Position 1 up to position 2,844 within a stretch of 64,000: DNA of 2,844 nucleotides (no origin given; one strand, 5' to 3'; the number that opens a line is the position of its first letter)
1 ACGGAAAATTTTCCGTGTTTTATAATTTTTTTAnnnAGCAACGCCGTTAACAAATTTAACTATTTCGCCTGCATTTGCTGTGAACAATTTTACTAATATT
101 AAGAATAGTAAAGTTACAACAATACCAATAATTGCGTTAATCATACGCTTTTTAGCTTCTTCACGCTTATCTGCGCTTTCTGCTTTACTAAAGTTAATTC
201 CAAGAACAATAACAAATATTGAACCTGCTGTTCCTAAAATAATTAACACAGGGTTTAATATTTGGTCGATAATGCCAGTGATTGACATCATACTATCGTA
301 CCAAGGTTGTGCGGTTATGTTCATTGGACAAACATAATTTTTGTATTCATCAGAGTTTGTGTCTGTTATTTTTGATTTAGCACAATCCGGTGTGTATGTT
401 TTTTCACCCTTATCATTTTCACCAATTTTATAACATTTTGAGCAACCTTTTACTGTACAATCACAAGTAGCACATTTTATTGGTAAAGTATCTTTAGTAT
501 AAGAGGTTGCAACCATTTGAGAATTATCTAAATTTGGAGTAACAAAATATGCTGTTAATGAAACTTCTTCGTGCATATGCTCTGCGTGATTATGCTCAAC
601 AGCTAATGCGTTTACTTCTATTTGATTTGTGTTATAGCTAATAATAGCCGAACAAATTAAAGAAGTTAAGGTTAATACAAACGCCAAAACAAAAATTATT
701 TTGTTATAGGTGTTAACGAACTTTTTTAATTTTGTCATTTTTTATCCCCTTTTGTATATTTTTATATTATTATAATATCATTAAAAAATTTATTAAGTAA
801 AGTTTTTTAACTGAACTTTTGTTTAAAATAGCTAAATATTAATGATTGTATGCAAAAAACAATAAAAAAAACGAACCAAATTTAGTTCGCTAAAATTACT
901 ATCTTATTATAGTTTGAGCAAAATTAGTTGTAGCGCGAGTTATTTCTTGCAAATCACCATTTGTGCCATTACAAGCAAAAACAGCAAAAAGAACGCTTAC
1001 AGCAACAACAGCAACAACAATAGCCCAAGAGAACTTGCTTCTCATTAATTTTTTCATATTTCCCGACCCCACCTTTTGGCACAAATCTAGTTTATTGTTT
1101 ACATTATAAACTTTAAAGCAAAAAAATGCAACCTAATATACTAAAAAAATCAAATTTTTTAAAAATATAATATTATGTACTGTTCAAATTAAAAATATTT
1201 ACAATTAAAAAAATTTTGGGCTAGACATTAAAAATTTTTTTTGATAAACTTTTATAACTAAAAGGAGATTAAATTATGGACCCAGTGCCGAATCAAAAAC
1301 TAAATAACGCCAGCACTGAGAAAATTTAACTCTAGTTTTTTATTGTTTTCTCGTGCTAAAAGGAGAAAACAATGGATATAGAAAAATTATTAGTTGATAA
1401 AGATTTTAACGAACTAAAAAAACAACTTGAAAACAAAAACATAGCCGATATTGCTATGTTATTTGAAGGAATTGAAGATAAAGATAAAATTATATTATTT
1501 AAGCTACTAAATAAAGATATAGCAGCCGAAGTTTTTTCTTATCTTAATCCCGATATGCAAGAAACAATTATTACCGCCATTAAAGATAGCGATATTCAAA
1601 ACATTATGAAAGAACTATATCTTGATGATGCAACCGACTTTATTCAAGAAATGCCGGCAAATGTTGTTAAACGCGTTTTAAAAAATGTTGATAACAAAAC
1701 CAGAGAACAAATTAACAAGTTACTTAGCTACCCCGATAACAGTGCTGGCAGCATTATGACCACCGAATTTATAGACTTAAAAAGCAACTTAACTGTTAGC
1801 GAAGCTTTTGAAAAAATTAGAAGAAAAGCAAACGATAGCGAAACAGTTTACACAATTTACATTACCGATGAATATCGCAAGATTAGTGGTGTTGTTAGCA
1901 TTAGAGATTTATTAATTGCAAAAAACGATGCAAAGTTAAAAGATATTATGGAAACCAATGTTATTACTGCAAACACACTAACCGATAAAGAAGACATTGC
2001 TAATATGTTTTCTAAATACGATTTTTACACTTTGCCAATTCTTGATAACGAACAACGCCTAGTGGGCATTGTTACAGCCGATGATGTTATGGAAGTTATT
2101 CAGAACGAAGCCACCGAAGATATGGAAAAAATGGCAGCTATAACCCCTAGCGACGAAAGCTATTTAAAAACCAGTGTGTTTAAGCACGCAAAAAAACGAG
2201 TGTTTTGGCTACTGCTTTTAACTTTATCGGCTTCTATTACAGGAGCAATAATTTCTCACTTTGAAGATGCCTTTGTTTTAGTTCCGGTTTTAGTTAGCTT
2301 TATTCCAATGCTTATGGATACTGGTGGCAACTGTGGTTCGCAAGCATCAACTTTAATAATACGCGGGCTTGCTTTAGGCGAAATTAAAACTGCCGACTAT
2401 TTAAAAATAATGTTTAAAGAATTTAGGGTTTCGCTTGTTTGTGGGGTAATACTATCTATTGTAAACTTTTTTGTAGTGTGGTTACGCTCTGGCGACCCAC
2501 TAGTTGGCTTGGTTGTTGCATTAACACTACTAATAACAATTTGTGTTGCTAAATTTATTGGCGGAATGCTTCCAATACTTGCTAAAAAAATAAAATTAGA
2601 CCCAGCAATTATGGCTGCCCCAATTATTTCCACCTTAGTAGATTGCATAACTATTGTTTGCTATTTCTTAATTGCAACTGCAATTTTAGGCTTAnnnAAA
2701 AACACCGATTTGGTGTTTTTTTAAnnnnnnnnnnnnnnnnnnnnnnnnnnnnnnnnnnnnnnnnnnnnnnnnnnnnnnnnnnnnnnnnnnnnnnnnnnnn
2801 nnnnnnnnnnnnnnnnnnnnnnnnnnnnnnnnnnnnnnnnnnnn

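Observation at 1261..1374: MgtL-like proline leader peptide plus an SD-sequestering switch upstream of mgtE (no M-box)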

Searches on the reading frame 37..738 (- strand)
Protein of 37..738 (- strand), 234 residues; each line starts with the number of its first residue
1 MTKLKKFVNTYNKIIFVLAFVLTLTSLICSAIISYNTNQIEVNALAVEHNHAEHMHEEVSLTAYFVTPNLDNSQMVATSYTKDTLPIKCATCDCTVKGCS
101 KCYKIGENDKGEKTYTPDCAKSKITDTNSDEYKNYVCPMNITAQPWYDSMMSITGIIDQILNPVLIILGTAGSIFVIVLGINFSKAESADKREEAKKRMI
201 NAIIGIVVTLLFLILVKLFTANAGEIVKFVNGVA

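Call 63: search_protein_families(library=pfam, proteins=[window:37-738:-], max_evalue=0.01)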
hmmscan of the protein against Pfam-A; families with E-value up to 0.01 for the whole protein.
window:37-738:- (234 aa): 2 families
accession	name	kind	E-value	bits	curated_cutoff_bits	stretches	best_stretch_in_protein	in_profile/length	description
PF18895.5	T4SS_pilin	-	7.3e-11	42.4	26.6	1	152-219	4-71/71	Type IV secretion system pilin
PF00001.26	7tm_1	-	0.0018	18.3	30.5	1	127-215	128-217/260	7 transmembrane receptor (rhodopsin family)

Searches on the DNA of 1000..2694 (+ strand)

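Call 4: search_rna_families(source=window, start=1000, end=1500, threshold=evalue, max_evalue=10)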
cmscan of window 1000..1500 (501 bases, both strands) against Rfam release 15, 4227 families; matches with E-value up to 10: 6.
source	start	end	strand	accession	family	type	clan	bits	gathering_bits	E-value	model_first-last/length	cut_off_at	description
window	1291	1388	-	RF01859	Phe_leader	Cis-reg; leader;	-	17.1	55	3.3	1-125/125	no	Phenylalanine leader peptide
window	1426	1468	+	RF00366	mir-BHRF1-2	Gene; miRNA;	-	16.6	87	4.2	1-65/65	no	mir-BHRF1-2 microRNA precursor family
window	1248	1356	-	RF01212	sn2524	Gene; snRNA; snoRNA; CD-box;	-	16.2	44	9.8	1-109/109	no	Small nucleolar RNA sn2524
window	1339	1416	-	RF01005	MIR530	Gene; miRNA;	-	16.1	85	2.4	54-131/172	no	MIR530 microRNA precursor family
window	1218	1278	+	RF03084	DUF2815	Gene; sRNA;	-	15.8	41.2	4.2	1-62/62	no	DUF2815 RNA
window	1343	1372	+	RF03655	MIR1887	Gene; miRNA;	-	14.9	90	6.6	1-63/63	no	MIR1887 microRNA precursor family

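Call 24: search_rna_families(sources=[L001, L002, L003, L004, L005, L006, L007, L008, L009, L010, L011, L014, L016, L017, L020, L024, L026, L030, L037, L042], threshold=gathering)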
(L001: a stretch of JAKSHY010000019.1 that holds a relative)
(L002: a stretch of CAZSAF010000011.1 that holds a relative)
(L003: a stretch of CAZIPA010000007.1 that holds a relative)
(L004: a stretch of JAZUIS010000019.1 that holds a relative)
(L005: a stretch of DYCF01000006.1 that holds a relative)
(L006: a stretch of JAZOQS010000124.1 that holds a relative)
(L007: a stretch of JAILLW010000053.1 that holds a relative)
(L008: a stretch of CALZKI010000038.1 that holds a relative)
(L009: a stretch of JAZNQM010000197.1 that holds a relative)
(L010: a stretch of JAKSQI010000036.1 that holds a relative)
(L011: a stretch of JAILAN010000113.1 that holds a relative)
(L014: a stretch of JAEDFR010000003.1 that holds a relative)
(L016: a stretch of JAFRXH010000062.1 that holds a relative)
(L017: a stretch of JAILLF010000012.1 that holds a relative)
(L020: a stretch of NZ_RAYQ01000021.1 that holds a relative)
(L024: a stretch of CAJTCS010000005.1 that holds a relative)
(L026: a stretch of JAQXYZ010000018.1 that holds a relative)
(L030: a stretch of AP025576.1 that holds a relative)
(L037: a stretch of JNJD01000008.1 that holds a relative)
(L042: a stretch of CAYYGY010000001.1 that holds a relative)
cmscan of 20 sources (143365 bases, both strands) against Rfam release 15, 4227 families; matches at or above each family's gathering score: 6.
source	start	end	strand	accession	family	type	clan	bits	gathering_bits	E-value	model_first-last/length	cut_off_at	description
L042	2640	2797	+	RF00380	Magnesium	Cis-reg; riboswitch;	-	111.9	44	8.4e-24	1-169/169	no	M-box riboswitch aptamer (ykoK leader)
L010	2571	2731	+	RF00380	Magnesium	Cis-reg; riboswitch;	-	95.6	44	1.6e-19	1-169/169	no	M-box riboswitch aptamer (ykoK leader)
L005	2414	2591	+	RF00380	Magnesium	Cis-reg; riboswitch;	-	93.3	44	6.6e-19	1-169/169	no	M-box riboswitch aptamer (ykoK leader)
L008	7166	7317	+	RF00168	Lysine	Cis-reg; riboswitch;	-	91.2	30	2.3e-22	1-153/182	3'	Lysine riboswitch aptamer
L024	356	501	+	RF01764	azaaromatic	Cis-reg; riboswitch;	-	67.6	45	6.1e-11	1-101/101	no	azaaromatic riboswitch aptamer (yjdF RNA)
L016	2104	2187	-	RF00005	tRNA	Gene; tRNA;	CL00001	50.4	29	1.7e-07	1-71/71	no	tRNA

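Call 55: search_rna_families(source=L095, start=1250, end=1520, threshold=evalue, max_evalue=1)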
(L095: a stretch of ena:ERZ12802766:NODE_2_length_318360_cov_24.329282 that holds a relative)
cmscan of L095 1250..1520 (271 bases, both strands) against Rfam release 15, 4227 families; matches with E-value up to 1: 0.
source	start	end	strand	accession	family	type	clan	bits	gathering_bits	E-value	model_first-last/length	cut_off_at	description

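Call 62: search_rna_families(sources=[L081, L082, L083, L084, L085, L088, L090, L092, L094, L179, L095, L098], threshold=gathering)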
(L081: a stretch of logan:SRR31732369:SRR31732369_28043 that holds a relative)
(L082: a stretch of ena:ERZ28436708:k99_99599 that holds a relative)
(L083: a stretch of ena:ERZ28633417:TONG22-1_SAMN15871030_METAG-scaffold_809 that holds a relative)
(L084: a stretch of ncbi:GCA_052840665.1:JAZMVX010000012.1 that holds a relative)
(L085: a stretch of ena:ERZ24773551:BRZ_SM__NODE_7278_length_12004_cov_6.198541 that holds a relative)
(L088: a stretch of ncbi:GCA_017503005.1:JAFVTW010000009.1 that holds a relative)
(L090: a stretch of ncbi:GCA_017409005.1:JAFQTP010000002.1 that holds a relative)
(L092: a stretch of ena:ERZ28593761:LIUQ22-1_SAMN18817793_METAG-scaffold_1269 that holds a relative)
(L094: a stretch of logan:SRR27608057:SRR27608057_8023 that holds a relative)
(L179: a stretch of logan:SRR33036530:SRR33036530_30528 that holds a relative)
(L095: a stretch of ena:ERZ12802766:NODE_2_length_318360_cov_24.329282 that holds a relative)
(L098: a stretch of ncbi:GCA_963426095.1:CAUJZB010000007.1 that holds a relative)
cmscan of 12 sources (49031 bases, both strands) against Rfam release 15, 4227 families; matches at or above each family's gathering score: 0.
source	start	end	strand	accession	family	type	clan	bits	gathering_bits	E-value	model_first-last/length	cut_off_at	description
